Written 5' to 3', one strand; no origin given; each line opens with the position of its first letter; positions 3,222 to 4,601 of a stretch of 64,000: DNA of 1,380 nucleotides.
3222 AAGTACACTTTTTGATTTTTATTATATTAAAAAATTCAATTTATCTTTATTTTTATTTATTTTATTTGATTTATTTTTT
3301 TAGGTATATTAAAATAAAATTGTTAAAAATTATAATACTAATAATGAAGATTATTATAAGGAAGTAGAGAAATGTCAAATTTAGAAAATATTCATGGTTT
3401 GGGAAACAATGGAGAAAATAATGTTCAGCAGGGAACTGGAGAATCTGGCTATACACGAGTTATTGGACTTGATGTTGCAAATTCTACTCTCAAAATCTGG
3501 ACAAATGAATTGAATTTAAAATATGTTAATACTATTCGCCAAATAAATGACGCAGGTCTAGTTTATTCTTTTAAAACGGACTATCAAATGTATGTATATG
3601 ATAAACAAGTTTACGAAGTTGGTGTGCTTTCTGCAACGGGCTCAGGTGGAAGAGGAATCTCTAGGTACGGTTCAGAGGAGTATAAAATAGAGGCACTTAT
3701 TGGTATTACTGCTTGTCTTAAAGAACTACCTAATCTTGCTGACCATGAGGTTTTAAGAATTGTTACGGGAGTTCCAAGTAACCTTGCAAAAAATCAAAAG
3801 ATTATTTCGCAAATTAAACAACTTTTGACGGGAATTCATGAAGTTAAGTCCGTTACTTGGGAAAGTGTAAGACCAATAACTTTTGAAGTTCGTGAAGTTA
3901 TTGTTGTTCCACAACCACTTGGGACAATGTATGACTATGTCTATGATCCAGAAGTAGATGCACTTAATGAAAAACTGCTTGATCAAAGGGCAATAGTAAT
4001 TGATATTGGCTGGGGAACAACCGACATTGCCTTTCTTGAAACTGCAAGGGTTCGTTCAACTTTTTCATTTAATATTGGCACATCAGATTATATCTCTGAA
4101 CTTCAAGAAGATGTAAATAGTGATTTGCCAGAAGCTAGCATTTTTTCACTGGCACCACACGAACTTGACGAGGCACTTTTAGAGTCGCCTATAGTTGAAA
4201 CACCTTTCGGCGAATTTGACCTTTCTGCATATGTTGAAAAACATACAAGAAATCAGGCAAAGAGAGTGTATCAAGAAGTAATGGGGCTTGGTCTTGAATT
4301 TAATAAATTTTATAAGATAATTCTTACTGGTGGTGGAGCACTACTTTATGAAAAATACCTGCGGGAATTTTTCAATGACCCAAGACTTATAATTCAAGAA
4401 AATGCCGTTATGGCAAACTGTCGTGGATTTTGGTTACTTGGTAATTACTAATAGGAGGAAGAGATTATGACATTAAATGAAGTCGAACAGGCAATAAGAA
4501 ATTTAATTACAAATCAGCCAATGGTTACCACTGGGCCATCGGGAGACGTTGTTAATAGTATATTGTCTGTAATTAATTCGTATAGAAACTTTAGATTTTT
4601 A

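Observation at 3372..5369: Chromosomal ParM/Alp-type actin-like ATPase paired with an unrecognisable low-complexity partner: candidate new cytomotive or segregation module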

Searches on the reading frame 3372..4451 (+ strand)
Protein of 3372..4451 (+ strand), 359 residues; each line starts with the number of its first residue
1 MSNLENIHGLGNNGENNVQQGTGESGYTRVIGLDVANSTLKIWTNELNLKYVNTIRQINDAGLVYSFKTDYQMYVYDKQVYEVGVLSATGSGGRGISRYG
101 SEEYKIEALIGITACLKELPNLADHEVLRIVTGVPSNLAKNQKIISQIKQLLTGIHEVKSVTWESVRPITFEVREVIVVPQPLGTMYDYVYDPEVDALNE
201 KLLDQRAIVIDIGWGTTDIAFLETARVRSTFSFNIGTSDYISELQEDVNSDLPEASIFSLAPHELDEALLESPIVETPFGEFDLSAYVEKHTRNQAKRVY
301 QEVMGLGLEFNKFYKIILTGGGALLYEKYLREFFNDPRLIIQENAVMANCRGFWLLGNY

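Call 3: search_protein_families(library=pfam, proteins=[window:3372-4451:+], max_evalue=1)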
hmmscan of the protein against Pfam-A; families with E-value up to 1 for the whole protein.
window:3372-4451:+ (359 aa): 9 families
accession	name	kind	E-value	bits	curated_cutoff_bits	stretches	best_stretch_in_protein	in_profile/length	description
PF17989.7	ALP_N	-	2.2e-12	47.8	26.3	1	32-184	1-148/148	Actin like proteins N terminal domain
PF21522.3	MreB-like_C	-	2.2e-09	38.4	27.8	1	209-332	1-123/123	Archaeal actin homologue MreB-like, C-terminal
PF21523.3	ParM_N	-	6.4e-05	23.5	27.4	1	205-346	5-149/159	Plasmid segregation protein ParM, C-terminal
PF22128.2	Alp7A_like_C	-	0.0003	21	22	1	207-334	2-137/156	Alp7A C-terminal domain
PF02541.22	Ppx-GppA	-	0.00078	19.4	27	1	204-268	111-172/285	Ppx/GppA phosphatase family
PF19115.5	DUF5800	-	0.011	16.2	26.8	1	99-139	15-55/64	Family of unknown function (DUF5800)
PF06277.17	EutA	-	0.05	12.9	27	1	205-237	143-175/475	Ethanolamine utilisation protein EutA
PF06723.19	MreB_Mbl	-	0.078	12.2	27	0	207-236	147-176/327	MreB/Mbl protein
PF15123.11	DUF4562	-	0.17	12.4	27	1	189-236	37-83/115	Domain of unknown function (DUF4562)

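Call 4: search_protein_families(library=ncbifam, proteins=[window:3372-4451:+], max_evalue=1)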
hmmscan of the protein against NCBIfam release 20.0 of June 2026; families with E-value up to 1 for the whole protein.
window:3372-4451:+ (359 aa): 7 families
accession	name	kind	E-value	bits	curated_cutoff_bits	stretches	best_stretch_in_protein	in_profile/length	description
NF010498.0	PRK13917.1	equivalog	5.5e-23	81.7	417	1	70-358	58-335/344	plasmid segregation protein ParM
TIGR03739.1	PRTRC_D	hypoth_equivalog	2e-20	73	214.8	1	125-357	100-318/320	PRTRC system protein D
NF052678.1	morpho_FcmB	equivalog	1e-05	24.6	300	1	76-339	98-349/373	filament morphology actin-like protein FcmB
TIGR01175.1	pilM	subfamily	0.014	14.4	133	1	205-257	187-240/348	type IV pilus assembly protein PilM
NF011660.0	PRK15080.1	equivalog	0.015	14.6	182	1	181-228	118-164/277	ethanolamine utilization protein EutJ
TIGR00904.1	mreB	subfamily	0.04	13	365.75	0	207-235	152-180/334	MreB/Mrl family cell shape determining protein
NF045709.1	Amuc_1101_fam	equivalog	0.15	10.8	650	0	204-236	177-208/608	Amuc_1101 family PilM-like pilus complex protein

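Call 5: search_protein_families(library=phrogs, proteins=[window:3372-4451:+], max_evalue=1)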
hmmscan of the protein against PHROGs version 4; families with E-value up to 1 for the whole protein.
window:3372-4451:+ (359 aa): 3 families
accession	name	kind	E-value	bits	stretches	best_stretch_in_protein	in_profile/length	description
phrog_691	-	DNA, RNA and nucleotide metabolism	1.9e-38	133.5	1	30-357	5-322/329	partition protein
phrog_17526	-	unknown function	0.069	14.3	1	137-185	43-91/104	-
phrog_6476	-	unknown function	0.29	12.5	1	39-74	4-39/74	-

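Call 8: search_solved_structures(query=window:3372-4451:+, max_evalue=1)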
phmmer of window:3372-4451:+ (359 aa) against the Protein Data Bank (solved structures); distinct sequences matched with E-value up to 1: 9.
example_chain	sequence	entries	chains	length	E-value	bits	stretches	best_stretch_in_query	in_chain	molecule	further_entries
3js6_A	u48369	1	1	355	3e-08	36.3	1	98-357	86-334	Uncharacterized ParM protein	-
4xe7_A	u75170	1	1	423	0.0083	18.4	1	147-258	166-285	Uncharacterized protein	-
4xe8_A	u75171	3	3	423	0.0085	18.4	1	147-258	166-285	Uncharacterized protein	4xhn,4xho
2fsj_A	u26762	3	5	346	0.046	16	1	170-332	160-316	hypothetical protein Ta0583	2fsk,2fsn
7x54_A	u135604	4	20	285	0.11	14.8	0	206-250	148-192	ParM/StbA family protein | Cbc-ParM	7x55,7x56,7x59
7x3h_A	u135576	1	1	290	0.13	14.5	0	207-249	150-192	CBg-ParM triple mutant R204D, K230D and N234D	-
6pc0_A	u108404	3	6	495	0.21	13.8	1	205-255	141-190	Guanosine pentaphosphate phosphohydrolase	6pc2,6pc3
3h1q_A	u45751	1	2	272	0.34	13.1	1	205-236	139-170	Ethanolamine utilization protein EutJ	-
6pc1_A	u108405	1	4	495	0.75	12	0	205-255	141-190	Guanosine pentaphosphate phosphohydrolase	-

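Call 10: find_homologous_proteins(query=window:3372-4451:+, max_evalue=0.001)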
Query window:3372-4451:+ (359 aa): 136 proteins with E <= 0.001 among 5092 candidates; the best 120 are listed.
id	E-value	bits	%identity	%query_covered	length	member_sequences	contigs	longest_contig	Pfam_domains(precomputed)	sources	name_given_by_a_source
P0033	9.0e-215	730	91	100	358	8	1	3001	PF17989.8,PF21522.4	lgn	-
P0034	5.4e-211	718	90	100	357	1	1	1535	PF17989.8,PF21522.4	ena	-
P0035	1.1e-204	697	89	94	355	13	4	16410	PF17989.8,PF21522.4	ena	-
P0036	2.0e-203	693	87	96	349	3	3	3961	PF17989.8,PF21522.4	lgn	-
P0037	1.1e-202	691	88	94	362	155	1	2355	PF17989.8,PF21522.4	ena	-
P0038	1.3e-202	690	88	94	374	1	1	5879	PF17989.8,PF21522.4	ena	-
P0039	2.4e-202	689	89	95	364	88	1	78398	PF17989.8,PF21522.4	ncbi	-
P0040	2.5e-199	680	86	97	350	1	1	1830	PF17989.8,PF21522.4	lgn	-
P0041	4.6e-198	675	84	100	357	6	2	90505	PF17989.8,PF21522.4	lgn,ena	-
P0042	5.0e-198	675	85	97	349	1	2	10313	PF17989.8,PF21522.4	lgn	-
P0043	1.1e-197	674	85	99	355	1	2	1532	PF17989.8,PF21522.4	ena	-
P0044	2.0e-197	673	85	97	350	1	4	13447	PF17989.8,PF21522.4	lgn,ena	-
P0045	5.6e-197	672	86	94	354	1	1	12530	PF17989.8,PF21522.4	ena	-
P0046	1.8e-196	670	86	97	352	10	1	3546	PF17989.8,PF21522.4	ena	-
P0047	2.5e-196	670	85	97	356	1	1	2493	PF17989.8,PF21522.4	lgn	-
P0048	1.3e-195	667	87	93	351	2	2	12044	PF17989.8,PF21522.4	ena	-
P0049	3.4e-192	656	83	96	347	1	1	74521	PF17989.8,PF21522.4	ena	-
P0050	1.2e-187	641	83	93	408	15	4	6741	PF17989.8,PF21522.4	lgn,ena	-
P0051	1.5e-185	634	82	92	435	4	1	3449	PF17989.8,PF21522.4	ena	-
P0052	7.7e-181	619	79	97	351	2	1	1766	PF17989.8,PF21522.4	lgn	-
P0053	1.7e-176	604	80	94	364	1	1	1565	PF17989.8,PF21522.4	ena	-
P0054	1.4e-170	585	76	94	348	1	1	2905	PF22128.3,PF17989.8,PF21522.4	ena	-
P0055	2.2e-168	578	76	92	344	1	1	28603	PF17989.8,PF21522.4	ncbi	-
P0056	3.1e-168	577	77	92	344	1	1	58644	PF17989.8,PF21522.4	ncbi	-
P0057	3.6e-168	577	74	95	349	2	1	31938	PF22128.3,PF17989.8,PF21522.4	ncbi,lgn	-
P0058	4.0e-168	577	75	94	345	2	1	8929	PF22128.3,PF17989.8,PF21522.4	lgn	-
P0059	4.3e-168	577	74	95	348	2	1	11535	PF17989.8,PF21522.4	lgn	-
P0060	6.8e-168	576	75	92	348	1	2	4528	PF22128.3,PF17989.8,PF21522.4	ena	-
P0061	7.8e-167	573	74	94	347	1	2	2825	PF22128.3,PF17989.8,PF21522.4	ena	-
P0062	2.4e-164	565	74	92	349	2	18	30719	PF17989.8,PF21523.4,PF21522.4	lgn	-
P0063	4.0e-161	554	67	99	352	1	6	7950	PF22128.3,PF17989.8,PF21523.4,PF21522.4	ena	-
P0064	2.8e-160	551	69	95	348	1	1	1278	PF17989.8,PF21522.4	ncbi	-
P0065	9.7e-159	546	70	92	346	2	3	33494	PF17989.8,PF21522.4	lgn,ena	-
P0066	1.3e-148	513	66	96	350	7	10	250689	PF17989.8,PF21522.4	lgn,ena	-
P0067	2.2e-148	512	66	96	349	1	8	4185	PF17989.8,PF21522.4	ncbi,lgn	-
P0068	5.4e-148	511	66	97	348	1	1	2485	PF17989.8,PF21522.4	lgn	-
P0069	9.4e-148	510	87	72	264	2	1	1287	PF17989.8,PF21522.4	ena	-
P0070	2.7e-144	499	65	96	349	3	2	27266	PF17989.8,PF21523.4,PF21522.4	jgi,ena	-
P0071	5.6e-144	498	66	94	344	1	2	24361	PF17989.8,PF21522.4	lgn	-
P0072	6.6e-143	494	66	95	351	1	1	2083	PF17989.8,PF21522.4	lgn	-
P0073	1.1e-142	493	66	93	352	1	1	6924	PF17989.8,PF21523.4,PF21522.4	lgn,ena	-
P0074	3.1e-142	492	66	93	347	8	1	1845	PF17989.8,PF21522.4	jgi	-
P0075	3.2e-142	492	66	93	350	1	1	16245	PF17989.8,PF21522.4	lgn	-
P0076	3.4e-141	488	65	93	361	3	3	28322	PF17989.8,PF21522.4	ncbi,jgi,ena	-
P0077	4.8e-141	488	67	93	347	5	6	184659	PF17989.8,PF21522.4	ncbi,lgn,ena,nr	ncbi:MAG: ParM/StbA family protein [Clostridia bacterium]|nr:ParM/StbA family protein [Clostridia ba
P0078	7.8e-141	487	65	92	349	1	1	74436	PF17989.8,PF21523.4,PF21522.4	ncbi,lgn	-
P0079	8.0e-139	481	89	66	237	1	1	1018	PF17989.8,PF21522.4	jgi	jgi:hypothetical protein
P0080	1.3e-138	480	64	93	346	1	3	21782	PF17989.8,PF21523.4,PF21522.4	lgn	-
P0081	1.0e-136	474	63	92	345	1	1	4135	PF17989.8,PF21522.4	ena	-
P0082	2.3e-136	473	63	93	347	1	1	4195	PF17989.8,PF21522.4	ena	-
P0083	2.4e-136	472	63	93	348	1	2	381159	PF17989.8,PF21523.4,PF21522.4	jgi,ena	-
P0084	4.3e-136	472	65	93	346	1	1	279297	PF17989.8,PF21523.4,PF21522.4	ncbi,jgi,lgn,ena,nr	ncbi:MAG: ParM/StbA family protein [Firmicutes bacterium]|nr:ParM/StbA family protein [Bacillota bac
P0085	4.7e-136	471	65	93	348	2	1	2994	PF17989.8,PF21523.4,PF21522.4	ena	-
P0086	1.2e-135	470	63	93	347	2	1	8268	PF17989.8,PF21522.4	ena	-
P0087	1.3e-134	467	60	97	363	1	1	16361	PF17989.8,PF21522.4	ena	-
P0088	2.2e-134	466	64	93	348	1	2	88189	PF17989.8,PF21522.4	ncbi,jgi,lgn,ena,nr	ncbi:MAG: ParM/StbA family protein [Firmicutes bacterium]|nr:ParM/StbA family protein [Bacillota bac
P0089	5.0e-134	465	61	93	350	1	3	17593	PF17989.8,PF21522.4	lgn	-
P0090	7.1e-134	464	63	93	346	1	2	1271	PF17989.8,PF21522.4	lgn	-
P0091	8.5e-134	464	63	93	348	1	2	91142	PF17989.8,PF21522.4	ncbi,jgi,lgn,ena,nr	ncbi:MAG: ParM/StbA family protein [Firmicutes bacterium]|nr:ParM/StbA family protein [Bacillota bac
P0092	9.3e-134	464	63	93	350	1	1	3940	PF17989.8,PF21522.4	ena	-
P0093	1.3e-133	463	63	93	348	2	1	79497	PF17989.8,PF21522.4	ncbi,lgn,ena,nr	ncbi:MAG: ParM/StbA family protein [Firmicutes bacterium]|nr:ParM/StbA family protein [Bacillota bac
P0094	4.3e-133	462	62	93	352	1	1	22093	PF17989.8,PF21522.4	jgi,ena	-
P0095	5.6e-133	461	62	93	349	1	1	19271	PF17989.8,PF21522.4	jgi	-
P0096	1.3e-132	460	63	93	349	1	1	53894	PF17989.8,PF21522.4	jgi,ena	-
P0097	2.1e-132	460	61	93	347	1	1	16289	PF17989.8,PF21522.4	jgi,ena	-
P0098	2.2e-132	459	61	93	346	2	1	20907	PF17989.8,PF21522.4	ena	-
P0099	3.3e-132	459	60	93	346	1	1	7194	PF17989.8,PF21522.4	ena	-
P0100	4.6e-132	458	62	93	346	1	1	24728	PF17989.8,PF21523.4,PF21522.4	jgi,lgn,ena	-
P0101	5.0e-132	458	63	93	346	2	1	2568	PF17989.8,PF21522.4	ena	-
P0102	5.9e-132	458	63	93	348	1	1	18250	PF17989.8,PF21522.4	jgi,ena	-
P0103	6.8e-132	458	59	97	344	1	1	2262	PF17989.8,PF21522.4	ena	-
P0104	1.3e-131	457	63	93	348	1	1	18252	PF17989.8,PF21522.4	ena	-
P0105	1.6e-131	457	59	97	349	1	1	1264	PF17989.8,PF21522.4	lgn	-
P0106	2.7e-131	456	62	93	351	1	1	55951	PF17989.8,PF21522.4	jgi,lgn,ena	-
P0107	1.0e-130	454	60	96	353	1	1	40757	PF17989.8,PF21522.4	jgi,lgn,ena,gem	-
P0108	1.3e-130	454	60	93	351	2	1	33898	PF17989.8,PF21522.4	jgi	jgi:plasmid segregation protein ParM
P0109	1.4e-130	453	60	93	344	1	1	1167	PF17989.8,PF21522.4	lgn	-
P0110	2.7e-130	453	60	93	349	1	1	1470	PF17989.8,PF21522.4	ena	-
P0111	2.8e-130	452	60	93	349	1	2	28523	PF17989.8,PF21523.4,PF21522.4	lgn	-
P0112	4.9e-130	452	59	93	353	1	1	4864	PF17989.8,PF21522.4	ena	-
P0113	8.5e-130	451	60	93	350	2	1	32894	PF17989.8,PF21522.4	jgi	-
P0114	5.4e-129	448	60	95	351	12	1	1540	PF17989.8,PF21522.4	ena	-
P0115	1.5e-128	447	60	93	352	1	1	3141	PF17989.8,PF21522.4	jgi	jgi:plasmid segregation protein ParM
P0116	1.6e-128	447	61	93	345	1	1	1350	PF17989.8,PF21522.4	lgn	-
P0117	1.9e-128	446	60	93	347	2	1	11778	PF17989.8,PF21522.4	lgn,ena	-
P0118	3.1e-128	446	61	93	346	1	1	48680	PF17989.8,PF21522.4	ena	-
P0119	4.7e-128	445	58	96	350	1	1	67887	PF17989.8,PF21523.4,PF21522.4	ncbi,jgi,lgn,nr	ncbi:MAG: ParM/StbA family protein [Christensenellaceae bacterium]|jgi:plasmid segregation protein P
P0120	2.2e-127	443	60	95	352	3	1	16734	PF17989.8,PF21522.4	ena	-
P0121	2.5e-127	443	58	97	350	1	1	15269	PF17989.8,PF21522.4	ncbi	ncbi:MAG: hypothetical protein ACI4PF_00650 [Christensenellales bacterium]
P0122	4.2e-127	442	58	93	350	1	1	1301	PF17989.8,PF21522.4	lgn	-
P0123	5.1e-127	442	60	92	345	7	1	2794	PF17989.8,PF21522.4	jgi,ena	-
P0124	2.2e-126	440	58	93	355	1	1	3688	PF17989.8,PF21522.4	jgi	-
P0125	2.3e-126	440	58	93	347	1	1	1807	PF17989.8,PF21522.4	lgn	-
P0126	3.6e-126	439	58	93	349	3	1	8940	PF17989.8,PF21522.4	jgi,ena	-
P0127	4.9e-126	439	60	93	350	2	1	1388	PF17989.8,PF21522.4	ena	-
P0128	6.9e-126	438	62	93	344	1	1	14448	PF17989.8,PF21522.4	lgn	-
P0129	9.0e-126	438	60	93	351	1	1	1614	PF17989.8,PF21522.4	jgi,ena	-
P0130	9.9e-126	438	60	93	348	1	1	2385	PF17989.8,PF21522.4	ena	-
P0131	1.5e-125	437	61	92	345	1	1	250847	PF17989.8,PF21522.4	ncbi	-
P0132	1.6e-125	437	58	93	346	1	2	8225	PF17989.8,PF21522.4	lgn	-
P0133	2.8e-125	436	59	92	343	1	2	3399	PF17989.8,PF21522.4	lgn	-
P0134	3.1e-125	436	59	93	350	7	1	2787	PF17989.8,PF21522.4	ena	-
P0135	3.3e-125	436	59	93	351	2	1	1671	PF17989.8,PF21522.4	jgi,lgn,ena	-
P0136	3.9e-125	436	58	93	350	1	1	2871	PF17989.8,PF21522.4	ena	-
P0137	6.6e-125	435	58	93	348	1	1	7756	PF17989.8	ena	-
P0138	7.4e-125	435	55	97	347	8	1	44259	PF17989.8,PF21523.4,PF21522.4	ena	-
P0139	9.6e-125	434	59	95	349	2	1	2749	PF17989.8,PF21522.4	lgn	-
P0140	7.2e-124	431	59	93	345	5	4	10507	PF17989.8,PF21522.4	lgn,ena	-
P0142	1.1e-123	431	58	93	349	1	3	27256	PF17989.8,PF21522.4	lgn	-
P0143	2.2e-122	427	57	93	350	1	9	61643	PF17989.8,PF21522.4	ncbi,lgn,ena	-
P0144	2.0e-121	423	57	92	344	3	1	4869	PF17989.8,PF21523.4,PF21522.4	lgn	-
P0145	6.6e-119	415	86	62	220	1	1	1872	PF17989.8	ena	-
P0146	2.0e-118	413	65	77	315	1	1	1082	PF17989.8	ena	-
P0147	4.1e-115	403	56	92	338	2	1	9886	PF17989.8,PF21523.4,PF21522.4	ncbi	-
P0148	1.2e-114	401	86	57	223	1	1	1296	PF17989.8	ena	-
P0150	5.2e-92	327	62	66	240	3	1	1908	PF17989.8,PF21522.4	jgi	jgi:plasmid segregation protein ParM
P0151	1.2e-78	283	42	91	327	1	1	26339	PF17989.8,PF21523.4,PF21522.4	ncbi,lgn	-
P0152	6.2e-72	261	61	55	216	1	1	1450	PF17989.8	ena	-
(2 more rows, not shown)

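Call 13: find_encoding_contigs(protein=P0083, flank=8000, max_places=2)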
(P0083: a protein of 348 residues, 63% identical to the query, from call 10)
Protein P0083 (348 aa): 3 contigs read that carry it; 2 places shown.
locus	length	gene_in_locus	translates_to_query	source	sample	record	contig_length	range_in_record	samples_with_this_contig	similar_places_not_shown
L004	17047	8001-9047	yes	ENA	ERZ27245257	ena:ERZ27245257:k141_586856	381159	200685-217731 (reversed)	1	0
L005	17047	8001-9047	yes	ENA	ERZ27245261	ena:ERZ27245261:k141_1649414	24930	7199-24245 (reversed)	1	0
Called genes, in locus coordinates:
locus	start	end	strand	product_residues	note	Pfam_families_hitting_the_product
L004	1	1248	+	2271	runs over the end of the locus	PF07581:Glug (faint)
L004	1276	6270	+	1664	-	PF18998:Flg_new_2 (faint)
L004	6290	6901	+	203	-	-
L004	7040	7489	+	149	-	-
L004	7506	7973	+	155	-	-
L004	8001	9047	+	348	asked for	PF17989:ALP_N, PF21523:ParM_N (faint), PF21522:MreB-like_C (weak)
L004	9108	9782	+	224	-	-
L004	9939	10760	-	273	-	-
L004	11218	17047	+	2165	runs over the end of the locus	PF02368:Big_2, PF00041:fn3 (faint)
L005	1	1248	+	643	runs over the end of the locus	?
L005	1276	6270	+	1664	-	PF18998:Flg_new_2 (faint)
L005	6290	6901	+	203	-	-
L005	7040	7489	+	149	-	-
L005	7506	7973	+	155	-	-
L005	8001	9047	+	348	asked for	PF17989:ALP_N, PF21523:ParM_N (faint), PF21522:MreB-like_C (weak)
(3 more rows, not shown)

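Call 14: find_encoding_contigs(protein=P0084, flank=6000, max_places=1)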
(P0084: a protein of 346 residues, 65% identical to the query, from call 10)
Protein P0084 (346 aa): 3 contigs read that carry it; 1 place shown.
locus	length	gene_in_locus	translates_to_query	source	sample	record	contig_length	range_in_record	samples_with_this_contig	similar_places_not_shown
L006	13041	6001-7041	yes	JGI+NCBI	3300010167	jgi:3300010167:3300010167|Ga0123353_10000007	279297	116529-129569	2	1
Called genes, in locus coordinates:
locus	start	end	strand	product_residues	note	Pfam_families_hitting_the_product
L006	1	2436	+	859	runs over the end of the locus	PF09586:YfhO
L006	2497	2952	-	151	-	PF01035:DNA_binding_1 (faint)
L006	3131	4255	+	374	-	PF00465:Fe-ADH, PF13685:Fe-ADH_2 (faint), PF25137:ADH_Fe_C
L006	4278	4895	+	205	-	-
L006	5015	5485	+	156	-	-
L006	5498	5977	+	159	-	-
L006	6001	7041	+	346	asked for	PF17989:ALP_N, PF21523:ParM_N (weak), PF21522:MreB-like_C (weak)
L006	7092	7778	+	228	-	-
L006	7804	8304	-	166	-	-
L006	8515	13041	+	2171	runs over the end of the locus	PF02368:Big_2, PF05342:Peptidase_M26_N (weak), PF07581:Glug (faint)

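Call 15: find_encoding_contigs(protein=P0066, flank=6000, max_places=1)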
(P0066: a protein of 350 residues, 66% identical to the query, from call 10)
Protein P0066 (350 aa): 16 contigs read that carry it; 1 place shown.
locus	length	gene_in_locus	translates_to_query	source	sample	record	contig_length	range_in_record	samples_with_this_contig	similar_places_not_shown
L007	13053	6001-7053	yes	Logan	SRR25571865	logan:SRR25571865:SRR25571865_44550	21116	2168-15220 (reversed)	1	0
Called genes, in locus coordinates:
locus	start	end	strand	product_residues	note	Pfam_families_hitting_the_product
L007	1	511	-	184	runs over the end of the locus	PF04167:DUF402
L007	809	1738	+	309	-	PF01569:PAP2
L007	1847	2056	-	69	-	PF13560:HTH_31, PF12844:HTH_19 (weak), PF13443:HTH_26, PF01381:HTH_3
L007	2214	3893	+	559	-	-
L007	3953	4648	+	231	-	-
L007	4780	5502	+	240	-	-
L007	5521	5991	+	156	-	-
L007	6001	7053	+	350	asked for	PF17989:ALP_N, PF21522:MreB-like_C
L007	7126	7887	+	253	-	-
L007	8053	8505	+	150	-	-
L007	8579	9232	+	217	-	-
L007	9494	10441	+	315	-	PF01699:Na_Ca_ex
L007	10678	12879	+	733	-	PF23139:OB_YrrC, PF14520:HHH_5 (faint), PF14490:HHH_RecD2, PF13086:AAA_11 (faint), PF13604:AAA_30, PF13245:AAA_19, PF18335:SH3_13, PF13538:UvrD_C_2, +1 more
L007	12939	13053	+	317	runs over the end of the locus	PF08486:SpoIID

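Call 16: find_encoding_contigs(protein=P0131, flank=6000, max_places=1)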
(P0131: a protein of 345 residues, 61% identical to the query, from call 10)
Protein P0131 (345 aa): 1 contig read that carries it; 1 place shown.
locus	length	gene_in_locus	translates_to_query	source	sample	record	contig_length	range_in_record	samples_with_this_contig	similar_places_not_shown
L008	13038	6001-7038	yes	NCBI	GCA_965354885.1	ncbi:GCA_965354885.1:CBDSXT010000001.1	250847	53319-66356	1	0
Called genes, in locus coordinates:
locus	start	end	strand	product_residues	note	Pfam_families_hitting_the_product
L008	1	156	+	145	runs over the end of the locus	-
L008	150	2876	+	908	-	PF00005:ABC_tran, PF02463:SMC_N (faint), PF02687:FtsX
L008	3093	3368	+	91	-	-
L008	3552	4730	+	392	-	-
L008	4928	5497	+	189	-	-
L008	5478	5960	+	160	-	-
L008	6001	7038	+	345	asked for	PF17989:ALP_N, PF21522:MreB-like_C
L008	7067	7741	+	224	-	-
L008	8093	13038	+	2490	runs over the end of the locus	PF18998:Flg_new_2 (faint)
